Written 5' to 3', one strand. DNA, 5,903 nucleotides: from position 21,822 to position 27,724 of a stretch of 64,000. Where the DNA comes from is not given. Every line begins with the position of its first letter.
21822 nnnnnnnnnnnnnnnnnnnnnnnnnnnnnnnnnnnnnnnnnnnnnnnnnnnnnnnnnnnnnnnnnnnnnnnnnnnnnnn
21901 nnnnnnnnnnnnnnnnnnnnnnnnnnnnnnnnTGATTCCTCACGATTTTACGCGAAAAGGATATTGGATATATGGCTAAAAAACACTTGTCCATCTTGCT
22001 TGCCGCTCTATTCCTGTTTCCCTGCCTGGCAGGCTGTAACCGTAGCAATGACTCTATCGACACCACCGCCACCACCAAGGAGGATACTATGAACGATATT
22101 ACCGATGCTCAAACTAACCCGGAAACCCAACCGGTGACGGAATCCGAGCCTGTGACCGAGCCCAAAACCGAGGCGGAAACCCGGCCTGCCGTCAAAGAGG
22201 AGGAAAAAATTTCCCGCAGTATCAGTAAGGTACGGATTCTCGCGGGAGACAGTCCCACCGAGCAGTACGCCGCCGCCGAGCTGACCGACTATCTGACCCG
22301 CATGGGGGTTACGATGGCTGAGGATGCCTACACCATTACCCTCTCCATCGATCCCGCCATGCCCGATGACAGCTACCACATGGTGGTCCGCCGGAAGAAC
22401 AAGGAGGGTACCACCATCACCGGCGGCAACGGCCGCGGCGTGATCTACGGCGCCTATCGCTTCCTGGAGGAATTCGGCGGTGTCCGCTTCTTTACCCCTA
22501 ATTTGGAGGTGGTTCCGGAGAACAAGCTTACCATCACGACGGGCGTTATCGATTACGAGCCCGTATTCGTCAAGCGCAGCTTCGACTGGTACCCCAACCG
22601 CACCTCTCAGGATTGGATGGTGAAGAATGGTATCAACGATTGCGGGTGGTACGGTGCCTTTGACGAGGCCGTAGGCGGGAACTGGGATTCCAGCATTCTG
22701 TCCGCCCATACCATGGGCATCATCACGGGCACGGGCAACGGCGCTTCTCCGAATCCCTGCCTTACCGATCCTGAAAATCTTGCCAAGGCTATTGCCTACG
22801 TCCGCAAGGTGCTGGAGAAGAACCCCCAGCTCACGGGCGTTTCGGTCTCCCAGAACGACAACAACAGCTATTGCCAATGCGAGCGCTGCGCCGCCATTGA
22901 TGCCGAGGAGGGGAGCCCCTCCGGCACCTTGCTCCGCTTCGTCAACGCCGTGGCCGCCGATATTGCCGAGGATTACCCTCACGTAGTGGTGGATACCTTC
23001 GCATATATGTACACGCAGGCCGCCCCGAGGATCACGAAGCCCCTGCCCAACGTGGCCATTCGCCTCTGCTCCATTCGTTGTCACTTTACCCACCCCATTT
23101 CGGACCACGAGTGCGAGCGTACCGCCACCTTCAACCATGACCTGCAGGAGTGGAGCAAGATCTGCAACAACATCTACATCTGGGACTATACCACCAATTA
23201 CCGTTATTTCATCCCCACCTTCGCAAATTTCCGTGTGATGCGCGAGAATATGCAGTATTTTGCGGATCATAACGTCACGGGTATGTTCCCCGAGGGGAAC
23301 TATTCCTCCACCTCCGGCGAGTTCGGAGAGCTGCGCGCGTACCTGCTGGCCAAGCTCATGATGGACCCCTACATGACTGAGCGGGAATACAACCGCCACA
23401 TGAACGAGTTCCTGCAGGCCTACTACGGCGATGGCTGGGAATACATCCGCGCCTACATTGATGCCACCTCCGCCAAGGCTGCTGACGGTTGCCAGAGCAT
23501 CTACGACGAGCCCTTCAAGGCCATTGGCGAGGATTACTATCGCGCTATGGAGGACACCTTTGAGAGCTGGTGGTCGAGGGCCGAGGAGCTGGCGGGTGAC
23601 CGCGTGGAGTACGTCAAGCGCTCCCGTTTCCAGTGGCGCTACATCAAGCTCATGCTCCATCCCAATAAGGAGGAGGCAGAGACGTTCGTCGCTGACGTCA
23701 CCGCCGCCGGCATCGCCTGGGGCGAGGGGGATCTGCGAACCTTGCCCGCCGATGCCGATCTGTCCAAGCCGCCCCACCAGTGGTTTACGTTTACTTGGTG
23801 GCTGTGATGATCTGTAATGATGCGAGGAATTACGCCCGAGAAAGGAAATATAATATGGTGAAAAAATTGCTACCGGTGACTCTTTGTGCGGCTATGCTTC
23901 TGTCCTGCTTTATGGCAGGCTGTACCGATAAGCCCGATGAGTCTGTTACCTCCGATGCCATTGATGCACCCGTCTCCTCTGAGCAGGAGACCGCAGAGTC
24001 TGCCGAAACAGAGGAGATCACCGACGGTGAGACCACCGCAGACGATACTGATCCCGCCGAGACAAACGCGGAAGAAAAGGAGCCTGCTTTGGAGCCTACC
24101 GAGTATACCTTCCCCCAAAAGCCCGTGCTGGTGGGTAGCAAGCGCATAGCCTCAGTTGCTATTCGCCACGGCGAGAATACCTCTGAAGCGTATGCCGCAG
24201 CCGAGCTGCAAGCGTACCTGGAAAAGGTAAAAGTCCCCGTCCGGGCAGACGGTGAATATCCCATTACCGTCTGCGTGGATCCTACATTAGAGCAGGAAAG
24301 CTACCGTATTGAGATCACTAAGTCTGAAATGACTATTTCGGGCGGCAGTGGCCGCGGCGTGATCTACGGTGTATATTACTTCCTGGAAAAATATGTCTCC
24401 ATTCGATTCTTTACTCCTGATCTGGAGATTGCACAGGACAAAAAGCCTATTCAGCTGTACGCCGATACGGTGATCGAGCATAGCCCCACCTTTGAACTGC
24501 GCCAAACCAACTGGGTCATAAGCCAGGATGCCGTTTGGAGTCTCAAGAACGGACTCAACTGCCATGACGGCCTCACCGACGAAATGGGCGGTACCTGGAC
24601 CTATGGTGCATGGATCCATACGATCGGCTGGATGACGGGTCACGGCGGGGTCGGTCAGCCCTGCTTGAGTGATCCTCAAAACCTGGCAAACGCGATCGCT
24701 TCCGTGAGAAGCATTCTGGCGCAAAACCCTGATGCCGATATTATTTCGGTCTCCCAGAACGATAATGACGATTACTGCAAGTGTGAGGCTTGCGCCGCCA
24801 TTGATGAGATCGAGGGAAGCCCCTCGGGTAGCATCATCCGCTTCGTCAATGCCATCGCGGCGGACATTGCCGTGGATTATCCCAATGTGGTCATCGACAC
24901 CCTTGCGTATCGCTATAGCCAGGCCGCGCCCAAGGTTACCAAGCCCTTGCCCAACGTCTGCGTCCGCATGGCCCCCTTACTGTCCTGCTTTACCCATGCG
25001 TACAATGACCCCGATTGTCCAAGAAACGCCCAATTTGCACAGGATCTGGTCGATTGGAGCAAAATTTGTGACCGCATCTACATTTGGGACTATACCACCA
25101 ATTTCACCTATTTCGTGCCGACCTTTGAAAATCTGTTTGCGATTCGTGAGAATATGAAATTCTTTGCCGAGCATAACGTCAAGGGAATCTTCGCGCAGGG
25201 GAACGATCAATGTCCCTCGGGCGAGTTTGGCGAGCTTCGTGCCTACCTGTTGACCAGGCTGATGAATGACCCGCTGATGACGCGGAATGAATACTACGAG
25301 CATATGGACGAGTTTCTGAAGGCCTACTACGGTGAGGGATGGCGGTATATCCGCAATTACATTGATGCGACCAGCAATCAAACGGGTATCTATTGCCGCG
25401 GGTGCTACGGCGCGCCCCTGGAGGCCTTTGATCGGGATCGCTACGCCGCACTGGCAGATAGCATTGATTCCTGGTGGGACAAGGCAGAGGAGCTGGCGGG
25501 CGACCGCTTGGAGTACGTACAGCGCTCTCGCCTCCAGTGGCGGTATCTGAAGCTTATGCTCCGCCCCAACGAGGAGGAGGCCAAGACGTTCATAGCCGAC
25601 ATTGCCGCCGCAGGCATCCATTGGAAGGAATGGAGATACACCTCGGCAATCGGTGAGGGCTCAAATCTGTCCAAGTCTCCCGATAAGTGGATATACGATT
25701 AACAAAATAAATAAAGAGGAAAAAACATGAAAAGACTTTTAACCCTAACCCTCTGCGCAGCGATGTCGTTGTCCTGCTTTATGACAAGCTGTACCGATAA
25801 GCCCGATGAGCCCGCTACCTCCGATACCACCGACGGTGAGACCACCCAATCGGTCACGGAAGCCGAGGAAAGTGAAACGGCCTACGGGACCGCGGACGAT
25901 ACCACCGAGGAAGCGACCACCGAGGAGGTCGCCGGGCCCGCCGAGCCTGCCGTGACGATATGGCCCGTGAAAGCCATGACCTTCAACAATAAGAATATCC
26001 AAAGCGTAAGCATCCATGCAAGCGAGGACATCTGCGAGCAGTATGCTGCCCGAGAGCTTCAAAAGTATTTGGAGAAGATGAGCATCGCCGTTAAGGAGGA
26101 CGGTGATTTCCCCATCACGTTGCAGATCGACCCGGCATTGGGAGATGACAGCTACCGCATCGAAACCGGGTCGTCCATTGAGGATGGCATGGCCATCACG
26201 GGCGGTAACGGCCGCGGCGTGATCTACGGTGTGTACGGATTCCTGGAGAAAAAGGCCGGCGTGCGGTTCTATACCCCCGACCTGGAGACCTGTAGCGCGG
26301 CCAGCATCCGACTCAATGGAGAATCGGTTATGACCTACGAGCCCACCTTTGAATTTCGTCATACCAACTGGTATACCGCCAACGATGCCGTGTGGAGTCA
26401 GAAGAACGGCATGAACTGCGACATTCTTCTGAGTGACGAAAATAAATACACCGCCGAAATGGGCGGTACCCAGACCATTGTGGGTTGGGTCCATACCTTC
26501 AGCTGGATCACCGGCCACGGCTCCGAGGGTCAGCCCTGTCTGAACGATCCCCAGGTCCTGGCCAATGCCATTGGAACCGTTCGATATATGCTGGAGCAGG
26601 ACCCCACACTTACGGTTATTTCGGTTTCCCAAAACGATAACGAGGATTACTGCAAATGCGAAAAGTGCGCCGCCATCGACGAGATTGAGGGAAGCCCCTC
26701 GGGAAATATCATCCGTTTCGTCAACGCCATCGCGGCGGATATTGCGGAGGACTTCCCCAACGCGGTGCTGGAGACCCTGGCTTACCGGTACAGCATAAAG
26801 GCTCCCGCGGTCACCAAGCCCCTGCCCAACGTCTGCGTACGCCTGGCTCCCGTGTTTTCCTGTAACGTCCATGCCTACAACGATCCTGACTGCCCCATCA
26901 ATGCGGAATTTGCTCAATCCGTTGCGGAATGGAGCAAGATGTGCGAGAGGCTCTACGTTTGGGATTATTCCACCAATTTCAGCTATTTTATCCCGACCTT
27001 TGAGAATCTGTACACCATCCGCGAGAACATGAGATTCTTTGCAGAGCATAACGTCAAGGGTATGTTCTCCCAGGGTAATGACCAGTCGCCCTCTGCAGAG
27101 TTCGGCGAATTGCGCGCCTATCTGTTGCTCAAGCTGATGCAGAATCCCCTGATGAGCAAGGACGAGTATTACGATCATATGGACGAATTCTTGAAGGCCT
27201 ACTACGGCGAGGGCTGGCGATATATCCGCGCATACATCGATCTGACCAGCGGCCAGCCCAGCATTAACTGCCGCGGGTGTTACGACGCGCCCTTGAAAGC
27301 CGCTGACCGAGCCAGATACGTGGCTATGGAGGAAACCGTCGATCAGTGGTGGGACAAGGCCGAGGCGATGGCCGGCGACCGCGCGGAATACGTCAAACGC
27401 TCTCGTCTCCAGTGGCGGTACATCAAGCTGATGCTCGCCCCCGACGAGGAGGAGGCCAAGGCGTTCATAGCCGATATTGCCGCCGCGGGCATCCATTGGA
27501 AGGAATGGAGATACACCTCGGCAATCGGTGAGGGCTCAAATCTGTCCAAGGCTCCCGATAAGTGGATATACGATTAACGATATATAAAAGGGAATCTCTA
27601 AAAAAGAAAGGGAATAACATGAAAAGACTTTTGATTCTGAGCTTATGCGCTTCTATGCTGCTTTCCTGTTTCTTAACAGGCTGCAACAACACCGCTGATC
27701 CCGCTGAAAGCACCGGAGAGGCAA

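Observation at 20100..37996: Eight tandem DUF4838-like lipoprotein paralogues (~18 kb): candidate undescribed Gram-positive surface glycan-processing array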

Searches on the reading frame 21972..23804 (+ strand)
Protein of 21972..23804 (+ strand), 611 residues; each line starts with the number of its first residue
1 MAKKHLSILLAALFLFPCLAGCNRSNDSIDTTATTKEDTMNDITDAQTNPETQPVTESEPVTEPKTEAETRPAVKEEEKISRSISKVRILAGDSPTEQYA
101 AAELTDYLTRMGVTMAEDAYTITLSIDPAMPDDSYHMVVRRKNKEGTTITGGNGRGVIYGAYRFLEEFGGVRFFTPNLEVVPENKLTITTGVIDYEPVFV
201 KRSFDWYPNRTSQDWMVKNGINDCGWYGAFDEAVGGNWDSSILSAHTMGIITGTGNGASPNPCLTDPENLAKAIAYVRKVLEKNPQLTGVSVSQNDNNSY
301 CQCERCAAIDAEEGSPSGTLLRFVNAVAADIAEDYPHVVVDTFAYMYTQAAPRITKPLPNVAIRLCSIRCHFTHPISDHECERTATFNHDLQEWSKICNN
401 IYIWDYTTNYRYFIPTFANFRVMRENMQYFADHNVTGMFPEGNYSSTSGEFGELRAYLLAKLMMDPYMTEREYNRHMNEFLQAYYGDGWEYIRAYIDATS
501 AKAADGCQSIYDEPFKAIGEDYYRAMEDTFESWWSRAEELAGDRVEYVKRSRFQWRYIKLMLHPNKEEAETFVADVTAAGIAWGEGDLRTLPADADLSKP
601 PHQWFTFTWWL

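Call 4: search_protein_families(library=pfam, proteins=[window:21972-23804:+], max_evalue=0.01)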
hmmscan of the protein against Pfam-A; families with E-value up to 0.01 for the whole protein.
window:21972-23804:+ (611 aa): 3 families
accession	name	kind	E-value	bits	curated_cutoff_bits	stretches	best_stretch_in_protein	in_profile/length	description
PF16126.11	DUF4838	-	2.7e-74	250.7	26.6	1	254-497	86-325/325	Domain of unknown function (DUF4838)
PF02838.20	Glyco_hydro_20b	-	0.00017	22.7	26.1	1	86-161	23-101/124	Glycosyl hydrolase family 20, domain 2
PF03648.19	Glyco_hydro_67N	-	0.002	18.8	24.3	0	128-164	83-120/120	Glycosyl hydrolase family 67 N-terminus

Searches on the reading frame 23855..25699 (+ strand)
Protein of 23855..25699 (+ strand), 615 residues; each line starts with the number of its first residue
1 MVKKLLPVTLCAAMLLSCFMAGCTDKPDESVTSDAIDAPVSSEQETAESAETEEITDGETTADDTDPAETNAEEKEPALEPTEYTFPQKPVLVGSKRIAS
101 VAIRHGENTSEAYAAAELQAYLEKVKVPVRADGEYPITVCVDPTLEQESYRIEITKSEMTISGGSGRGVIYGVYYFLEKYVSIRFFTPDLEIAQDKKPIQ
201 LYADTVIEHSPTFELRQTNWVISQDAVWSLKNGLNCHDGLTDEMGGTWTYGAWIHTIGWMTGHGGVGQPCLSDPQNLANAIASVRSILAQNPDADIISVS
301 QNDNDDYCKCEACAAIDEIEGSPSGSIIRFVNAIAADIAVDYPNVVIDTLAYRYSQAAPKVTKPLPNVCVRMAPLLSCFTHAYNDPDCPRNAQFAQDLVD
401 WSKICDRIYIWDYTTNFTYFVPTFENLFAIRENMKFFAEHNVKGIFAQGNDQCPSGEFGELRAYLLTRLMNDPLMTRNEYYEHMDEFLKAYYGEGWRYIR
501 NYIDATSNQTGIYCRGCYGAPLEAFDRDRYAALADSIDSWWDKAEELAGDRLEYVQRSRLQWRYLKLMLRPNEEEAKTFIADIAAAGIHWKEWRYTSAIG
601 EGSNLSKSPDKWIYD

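Call 4: search_protein_families(library=pfam, proteins=[window:23855-25699:+], max_evalue=0.01)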
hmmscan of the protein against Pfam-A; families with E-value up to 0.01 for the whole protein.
window:23855-25699:+ (615 aa): 3 families
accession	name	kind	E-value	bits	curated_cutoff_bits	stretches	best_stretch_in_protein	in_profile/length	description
PF16126.11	DUF4838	-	8.8e-71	239.1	26.6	1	186-504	2-325/325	Domain of unknown function (DUF4838)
PF02838.20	Glyco_hydro_20b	-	6.1e-07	30.7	26.1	1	100-173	23-101/124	Glycosyl hydrolase family 20, domain 2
PF12971.12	NAGLU_N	-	0.0045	17.2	28.3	0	143-184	25-66/82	Alpha-N-acetylglucosaminidase (NAGLU) N-terminal domain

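Call 36: search_protein_families(library=ncbifam, proteins=[window:23855-25699:+], max_evalue=0.01)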
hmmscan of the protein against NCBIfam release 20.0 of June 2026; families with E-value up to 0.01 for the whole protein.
window:23855-25699:+ (615 aa): 0 families

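Call 75: list_cluster_members(proteins=[P0027, P0092, P0001, window:23855-25699:+, window:20109-21932:+])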
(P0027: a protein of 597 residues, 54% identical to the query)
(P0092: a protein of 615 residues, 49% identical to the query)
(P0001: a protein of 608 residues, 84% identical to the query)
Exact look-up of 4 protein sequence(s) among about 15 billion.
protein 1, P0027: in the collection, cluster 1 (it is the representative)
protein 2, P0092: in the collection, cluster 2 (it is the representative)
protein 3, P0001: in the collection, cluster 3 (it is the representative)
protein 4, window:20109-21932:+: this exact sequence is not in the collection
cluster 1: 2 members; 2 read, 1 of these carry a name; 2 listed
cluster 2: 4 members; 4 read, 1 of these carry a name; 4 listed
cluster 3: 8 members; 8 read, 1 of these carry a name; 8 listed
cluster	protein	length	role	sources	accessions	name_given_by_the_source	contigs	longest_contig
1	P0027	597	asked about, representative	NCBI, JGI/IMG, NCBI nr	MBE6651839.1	MAG: DUF4838 domain-containing protein [Ruminococcaceae bacterium] | DUF4838 domain-containing protein [Oscillospiraceae bacterium]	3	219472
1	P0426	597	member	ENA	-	-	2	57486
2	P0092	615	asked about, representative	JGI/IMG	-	-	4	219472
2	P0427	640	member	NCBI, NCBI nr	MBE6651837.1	MAG: DUF4838 domain-containing protein [Ruminococcaceae bacterium] | DUF4838 domain-containing protein [Oscillospiraceae bacterium]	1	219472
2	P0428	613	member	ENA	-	-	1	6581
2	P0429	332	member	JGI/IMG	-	-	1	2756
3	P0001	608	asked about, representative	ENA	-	-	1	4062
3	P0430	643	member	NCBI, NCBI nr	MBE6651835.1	MAG: DUF4838 domain-containing protein [Ruminococcaceae bacterium] | DUF4838 domain-containing protein [Oscillospiraceae bacterium]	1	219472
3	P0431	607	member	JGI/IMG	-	-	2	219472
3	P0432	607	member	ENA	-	-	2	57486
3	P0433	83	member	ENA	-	-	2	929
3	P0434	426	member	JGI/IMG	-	-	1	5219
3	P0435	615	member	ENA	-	-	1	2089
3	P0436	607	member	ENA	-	-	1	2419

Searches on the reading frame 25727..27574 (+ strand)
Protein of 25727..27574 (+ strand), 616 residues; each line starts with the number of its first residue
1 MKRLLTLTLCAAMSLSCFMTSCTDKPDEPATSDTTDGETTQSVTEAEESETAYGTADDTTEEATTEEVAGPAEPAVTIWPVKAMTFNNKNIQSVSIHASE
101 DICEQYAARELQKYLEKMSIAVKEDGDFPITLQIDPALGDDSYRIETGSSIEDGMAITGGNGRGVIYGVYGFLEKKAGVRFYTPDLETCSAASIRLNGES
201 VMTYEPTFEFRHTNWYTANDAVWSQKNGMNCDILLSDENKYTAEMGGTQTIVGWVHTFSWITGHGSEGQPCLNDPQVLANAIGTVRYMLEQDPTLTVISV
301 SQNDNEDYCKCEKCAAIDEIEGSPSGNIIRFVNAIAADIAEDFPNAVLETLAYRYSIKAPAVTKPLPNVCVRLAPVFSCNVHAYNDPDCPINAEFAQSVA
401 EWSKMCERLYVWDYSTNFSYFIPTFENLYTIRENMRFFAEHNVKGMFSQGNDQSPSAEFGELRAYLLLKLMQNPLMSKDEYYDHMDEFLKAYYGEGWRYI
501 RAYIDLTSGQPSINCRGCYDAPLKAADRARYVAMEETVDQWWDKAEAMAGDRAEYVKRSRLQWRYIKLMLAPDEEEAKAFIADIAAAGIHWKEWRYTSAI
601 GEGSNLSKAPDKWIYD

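Call 4: search_protein_families(library=pfam, proteins=[window:25727-27574:+], max_evalue=0.01)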
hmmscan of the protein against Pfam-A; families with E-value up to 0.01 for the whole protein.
window:25727-27574:+ (616 aa): 2 families
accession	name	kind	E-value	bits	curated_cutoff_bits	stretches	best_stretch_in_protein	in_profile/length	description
PF16126.11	DUF4838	-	7.1e-71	239.4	26.6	1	183-505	3-325/325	Domain of unknown function (DUF4838)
PF02838.20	Glyco_hydro_20b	-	1.9e-05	25.8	26.1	1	82-169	14-101/124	Glycosyl hydrolase family 20, domain 2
